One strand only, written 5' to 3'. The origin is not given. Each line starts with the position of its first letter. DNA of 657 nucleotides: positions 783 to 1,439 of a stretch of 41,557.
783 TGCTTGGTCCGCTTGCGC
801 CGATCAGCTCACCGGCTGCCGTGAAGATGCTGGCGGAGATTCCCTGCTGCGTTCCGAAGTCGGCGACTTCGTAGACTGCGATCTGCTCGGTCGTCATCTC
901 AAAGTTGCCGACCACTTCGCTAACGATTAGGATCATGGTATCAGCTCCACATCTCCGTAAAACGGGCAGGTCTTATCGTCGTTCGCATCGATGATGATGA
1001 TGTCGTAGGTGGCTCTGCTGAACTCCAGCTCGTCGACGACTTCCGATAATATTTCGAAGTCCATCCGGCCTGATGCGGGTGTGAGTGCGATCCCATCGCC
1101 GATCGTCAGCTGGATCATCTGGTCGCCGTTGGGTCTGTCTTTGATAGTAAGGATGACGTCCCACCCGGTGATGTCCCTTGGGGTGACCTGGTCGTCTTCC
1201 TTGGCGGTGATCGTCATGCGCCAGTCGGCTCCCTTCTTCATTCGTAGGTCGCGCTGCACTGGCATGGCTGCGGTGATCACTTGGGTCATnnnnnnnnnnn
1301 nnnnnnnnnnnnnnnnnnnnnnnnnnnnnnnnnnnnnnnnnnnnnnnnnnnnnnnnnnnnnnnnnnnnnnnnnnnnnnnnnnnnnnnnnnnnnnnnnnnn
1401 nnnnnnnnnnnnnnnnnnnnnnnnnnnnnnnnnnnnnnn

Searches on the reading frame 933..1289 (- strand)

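Call 8: search_protein_families(library=phrogs, proteins=[window:933-1289:-])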
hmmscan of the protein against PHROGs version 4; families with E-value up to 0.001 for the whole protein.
window:933-1289:- (118 aa): 1 family
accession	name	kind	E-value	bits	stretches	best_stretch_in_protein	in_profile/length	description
phrog_1084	-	unknown function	3.4e-17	63.6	1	9-116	4-110/123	unknown function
